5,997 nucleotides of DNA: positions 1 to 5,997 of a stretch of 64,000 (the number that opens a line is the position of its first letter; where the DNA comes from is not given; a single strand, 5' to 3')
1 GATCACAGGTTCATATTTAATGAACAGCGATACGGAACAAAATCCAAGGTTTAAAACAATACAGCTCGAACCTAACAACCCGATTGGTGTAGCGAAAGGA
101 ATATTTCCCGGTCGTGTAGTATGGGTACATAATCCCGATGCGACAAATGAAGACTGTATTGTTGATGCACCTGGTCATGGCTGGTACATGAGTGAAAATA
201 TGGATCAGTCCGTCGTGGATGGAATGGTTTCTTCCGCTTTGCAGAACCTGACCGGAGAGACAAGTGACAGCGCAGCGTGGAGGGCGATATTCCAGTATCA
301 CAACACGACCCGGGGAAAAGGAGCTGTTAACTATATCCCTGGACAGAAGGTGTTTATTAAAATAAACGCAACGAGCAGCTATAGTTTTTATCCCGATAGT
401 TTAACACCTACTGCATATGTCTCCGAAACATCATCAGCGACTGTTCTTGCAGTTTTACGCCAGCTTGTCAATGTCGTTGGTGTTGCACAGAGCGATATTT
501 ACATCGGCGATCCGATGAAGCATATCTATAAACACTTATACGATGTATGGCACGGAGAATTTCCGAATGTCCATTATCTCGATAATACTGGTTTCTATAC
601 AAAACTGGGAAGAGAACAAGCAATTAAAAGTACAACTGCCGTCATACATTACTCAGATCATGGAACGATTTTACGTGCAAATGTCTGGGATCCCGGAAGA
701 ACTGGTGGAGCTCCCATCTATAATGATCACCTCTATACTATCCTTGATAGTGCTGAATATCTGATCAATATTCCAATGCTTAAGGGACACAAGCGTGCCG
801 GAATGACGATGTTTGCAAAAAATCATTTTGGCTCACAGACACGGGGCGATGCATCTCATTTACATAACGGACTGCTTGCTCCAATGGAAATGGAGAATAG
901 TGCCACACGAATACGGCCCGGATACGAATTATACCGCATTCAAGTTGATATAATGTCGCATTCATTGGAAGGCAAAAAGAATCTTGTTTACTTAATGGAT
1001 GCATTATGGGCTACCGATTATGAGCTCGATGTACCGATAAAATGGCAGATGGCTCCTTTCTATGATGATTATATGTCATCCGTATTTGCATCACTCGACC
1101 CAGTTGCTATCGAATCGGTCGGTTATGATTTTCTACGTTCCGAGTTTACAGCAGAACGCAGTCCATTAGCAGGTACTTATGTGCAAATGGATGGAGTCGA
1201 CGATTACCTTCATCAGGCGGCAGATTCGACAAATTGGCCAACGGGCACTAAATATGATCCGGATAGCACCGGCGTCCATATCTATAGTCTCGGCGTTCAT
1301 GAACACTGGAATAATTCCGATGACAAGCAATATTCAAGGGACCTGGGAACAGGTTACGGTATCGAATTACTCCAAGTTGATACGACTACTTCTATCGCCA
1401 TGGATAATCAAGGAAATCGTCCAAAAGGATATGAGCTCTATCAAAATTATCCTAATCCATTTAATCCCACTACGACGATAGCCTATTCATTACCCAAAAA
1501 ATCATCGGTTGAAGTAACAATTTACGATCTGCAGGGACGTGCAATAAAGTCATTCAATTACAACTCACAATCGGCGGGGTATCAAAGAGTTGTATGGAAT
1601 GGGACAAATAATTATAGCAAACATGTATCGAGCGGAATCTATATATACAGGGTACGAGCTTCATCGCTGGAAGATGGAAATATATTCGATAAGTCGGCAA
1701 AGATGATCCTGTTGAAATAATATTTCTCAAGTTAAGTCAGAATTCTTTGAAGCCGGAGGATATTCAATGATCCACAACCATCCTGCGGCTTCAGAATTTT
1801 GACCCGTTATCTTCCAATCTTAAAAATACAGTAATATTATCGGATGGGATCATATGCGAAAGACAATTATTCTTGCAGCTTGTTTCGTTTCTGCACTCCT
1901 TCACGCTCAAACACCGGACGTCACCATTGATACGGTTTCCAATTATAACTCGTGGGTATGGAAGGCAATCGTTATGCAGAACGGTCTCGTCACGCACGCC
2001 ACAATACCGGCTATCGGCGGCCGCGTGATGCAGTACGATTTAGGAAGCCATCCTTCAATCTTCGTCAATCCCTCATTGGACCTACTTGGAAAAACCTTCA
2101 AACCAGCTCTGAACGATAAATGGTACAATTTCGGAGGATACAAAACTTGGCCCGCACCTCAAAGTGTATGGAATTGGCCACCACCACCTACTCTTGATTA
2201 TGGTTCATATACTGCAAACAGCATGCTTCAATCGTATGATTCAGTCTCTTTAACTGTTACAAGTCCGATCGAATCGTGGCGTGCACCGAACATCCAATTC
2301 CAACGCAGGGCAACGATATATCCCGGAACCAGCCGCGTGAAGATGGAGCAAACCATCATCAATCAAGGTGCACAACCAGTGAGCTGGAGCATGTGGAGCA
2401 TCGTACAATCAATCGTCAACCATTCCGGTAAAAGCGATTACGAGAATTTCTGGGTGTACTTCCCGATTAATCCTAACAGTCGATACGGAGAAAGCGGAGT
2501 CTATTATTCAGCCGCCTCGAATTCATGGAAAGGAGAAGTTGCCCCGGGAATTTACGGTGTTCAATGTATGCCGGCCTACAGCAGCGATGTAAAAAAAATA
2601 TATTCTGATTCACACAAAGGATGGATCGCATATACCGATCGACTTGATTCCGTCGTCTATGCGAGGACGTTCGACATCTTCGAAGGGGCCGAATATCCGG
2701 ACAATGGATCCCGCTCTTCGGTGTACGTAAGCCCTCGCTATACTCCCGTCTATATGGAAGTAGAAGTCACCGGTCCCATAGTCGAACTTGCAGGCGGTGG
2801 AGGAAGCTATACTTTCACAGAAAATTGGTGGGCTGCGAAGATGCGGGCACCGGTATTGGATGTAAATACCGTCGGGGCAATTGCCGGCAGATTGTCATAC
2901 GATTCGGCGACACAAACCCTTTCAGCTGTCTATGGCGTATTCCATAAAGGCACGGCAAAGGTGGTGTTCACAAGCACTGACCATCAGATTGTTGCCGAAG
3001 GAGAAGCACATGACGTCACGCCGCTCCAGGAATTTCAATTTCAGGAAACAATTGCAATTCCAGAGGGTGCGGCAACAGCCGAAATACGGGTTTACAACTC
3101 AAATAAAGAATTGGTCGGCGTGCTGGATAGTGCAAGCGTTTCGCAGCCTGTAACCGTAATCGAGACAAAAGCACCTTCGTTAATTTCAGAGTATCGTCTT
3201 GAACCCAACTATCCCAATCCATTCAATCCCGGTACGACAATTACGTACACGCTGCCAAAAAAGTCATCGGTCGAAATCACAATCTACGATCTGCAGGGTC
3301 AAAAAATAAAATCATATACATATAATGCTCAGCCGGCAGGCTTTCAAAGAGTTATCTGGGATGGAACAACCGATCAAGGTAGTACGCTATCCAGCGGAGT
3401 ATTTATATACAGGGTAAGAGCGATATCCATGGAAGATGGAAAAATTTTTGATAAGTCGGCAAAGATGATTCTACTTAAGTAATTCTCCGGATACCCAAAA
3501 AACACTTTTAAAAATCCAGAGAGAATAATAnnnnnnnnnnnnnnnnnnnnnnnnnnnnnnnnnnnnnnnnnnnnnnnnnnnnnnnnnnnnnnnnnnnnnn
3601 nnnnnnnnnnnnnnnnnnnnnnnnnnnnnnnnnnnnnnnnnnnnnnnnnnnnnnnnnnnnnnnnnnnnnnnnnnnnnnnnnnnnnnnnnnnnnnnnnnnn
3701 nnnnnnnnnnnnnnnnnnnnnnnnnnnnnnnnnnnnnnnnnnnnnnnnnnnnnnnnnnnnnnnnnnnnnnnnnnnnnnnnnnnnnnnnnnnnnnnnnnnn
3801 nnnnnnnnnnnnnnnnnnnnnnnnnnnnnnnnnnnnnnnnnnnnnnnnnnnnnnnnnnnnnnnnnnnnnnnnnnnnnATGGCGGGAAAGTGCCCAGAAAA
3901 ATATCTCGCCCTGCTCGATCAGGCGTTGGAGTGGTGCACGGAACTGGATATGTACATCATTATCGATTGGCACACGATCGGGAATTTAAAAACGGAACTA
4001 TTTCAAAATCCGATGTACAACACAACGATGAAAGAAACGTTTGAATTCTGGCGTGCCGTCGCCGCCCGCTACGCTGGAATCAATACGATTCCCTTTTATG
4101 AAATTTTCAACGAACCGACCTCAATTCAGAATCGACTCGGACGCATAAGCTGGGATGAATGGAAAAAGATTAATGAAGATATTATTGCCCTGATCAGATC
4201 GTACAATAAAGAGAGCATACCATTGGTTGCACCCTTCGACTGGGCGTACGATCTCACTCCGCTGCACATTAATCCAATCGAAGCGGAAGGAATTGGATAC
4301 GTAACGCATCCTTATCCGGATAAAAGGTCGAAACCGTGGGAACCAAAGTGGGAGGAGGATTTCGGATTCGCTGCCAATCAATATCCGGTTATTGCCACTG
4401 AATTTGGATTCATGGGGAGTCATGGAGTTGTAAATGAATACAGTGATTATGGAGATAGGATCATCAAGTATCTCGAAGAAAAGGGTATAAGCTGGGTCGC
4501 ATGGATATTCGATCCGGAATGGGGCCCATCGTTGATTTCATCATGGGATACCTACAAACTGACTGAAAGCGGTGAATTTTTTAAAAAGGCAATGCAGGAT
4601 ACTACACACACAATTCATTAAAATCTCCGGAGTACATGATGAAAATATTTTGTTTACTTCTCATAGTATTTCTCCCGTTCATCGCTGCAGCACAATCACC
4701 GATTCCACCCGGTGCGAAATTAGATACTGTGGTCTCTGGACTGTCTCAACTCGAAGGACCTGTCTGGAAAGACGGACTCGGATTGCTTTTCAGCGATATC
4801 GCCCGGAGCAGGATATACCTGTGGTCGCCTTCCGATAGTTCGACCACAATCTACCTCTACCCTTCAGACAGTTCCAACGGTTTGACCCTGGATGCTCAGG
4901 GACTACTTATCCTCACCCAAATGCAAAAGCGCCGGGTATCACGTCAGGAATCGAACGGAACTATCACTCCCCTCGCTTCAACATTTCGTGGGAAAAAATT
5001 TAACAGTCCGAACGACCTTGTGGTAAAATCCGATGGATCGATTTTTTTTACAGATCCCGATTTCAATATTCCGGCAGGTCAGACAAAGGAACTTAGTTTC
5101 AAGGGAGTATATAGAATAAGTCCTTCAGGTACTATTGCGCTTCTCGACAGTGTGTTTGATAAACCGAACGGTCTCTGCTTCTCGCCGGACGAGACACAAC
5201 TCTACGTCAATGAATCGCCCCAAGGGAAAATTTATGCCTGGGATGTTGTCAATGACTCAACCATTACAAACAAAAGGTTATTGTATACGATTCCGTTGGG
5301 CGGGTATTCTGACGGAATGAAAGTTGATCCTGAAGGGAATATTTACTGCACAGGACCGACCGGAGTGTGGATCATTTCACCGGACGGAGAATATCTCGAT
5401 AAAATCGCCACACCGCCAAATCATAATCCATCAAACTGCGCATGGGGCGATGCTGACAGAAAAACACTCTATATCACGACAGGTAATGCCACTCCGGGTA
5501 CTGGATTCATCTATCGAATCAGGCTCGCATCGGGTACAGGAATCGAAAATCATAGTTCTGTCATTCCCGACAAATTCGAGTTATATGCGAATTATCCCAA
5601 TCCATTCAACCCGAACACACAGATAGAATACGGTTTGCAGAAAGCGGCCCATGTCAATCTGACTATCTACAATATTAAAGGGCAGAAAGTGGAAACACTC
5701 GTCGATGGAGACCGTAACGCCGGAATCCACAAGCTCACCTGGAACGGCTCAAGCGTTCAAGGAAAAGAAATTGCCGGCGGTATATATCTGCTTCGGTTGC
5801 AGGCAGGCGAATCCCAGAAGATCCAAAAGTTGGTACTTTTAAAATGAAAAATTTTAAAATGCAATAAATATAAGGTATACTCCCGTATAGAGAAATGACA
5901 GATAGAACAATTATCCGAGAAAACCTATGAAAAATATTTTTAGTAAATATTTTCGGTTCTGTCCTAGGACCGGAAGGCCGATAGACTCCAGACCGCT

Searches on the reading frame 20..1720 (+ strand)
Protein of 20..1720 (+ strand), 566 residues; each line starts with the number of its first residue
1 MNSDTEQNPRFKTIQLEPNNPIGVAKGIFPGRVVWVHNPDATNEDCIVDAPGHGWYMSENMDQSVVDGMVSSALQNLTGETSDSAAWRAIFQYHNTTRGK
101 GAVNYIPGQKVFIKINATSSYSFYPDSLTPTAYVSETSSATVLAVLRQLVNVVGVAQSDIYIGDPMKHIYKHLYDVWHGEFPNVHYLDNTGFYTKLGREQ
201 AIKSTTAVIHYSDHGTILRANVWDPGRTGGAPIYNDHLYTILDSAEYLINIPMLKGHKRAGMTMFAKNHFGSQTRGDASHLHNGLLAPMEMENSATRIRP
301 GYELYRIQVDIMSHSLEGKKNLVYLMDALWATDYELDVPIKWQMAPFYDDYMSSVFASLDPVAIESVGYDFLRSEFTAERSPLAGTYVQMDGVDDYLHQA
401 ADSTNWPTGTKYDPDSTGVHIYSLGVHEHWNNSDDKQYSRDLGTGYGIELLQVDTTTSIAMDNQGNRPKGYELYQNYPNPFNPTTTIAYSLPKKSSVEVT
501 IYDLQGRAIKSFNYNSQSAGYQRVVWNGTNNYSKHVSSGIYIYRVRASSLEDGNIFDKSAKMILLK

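Call 25: search_protein_families(library=pfam, proteins=[window:20-1720:+], max_evalue=0.001)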
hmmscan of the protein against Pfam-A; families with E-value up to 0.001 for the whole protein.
window:20-1720:+ (566 aa): 4 families
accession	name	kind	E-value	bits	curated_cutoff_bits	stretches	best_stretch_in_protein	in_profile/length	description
PF04015.17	DUF362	-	2.2e-10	41.3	24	1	141-370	18-200/200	Domain of unknown function (DUF362)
PF13860.13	FlgD_ig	-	5.8e-10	39.4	27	1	486-549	13-77/79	FlgD Ig-like domain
PF18962.6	Por_Secre_tail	-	7.3e-07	29.8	27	1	477-548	2-65/75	Secretion system C-terminal sorting domain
PF13585.12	CHU_C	-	0.00097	19.7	27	0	493-547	25-72/86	CHU_C Type IX secretion signal domain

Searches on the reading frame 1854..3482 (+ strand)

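Call 25: search_protein_families(library=pfam, proteins=[window:1854-3482:+], max_evalue=0.001)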
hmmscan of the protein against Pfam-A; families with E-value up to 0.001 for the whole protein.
window:1854-3482:+ (542 aa): 2 families
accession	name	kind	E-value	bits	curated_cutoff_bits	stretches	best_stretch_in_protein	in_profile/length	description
PF13860.13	FlgD_ig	-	8.7e-13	48.5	27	1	462-523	13-75/79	FlgD Ig-like domain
PF18962.6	Por_Secre_tail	-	2.6e-05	24.8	27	1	453-490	2-39/75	Secretion system C-terminal sorting domain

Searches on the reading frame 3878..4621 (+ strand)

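Call 25: search_protein_families(library=pfam, proteins=[window:3878-4621:+], max_evalue=0.001)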
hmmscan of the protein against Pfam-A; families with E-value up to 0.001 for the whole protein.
window:3878-4621:+ (247 aa): 1 family
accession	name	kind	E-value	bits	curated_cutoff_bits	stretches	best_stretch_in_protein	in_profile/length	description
PF00150.24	Cellulase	-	4.8e-30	105.4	23.5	1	4-211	55-268/272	Cellulase (glycosyl hydrolase family 5)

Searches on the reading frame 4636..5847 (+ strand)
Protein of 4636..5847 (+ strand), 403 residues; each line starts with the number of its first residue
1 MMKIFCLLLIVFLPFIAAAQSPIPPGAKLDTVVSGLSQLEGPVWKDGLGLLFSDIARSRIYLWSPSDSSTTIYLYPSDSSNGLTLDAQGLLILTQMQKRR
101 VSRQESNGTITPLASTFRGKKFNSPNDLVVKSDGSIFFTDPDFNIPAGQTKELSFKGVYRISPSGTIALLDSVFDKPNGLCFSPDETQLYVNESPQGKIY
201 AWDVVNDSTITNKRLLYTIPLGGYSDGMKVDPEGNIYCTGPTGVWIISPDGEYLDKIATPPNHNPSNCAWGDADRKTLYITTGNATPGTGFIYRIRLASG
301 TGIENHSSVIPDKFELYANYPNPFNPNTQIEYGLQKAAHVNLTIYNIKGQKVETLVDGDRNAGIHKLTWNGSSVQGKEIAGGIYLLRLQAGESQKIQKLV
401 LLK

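Call 25: search_protein_families(library=pfam, proteins=[window:4636-5847:+], max_evalue=0.001)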
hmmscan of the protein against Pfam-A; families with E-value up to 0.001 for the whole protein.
window:4636-5847:+ (403 aa): 3 families
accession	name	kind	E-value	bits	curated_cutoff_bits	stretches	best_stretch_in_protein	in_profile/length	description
PF08450.18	SGL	-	3.5e-53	181.2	26.3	1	40-283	3-245/246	SMP-30/Gluconolactonase/LRE-like region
PF13860.13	FlgD_ig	-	1.2e-09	38.4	27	1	329-391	13-76/79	FlgD Ig-like domain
PF18962.6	Por_Secre_tail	-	1.1e-08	35.6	27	1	320-400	2-74/75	Secretion system C-terminal sorting domain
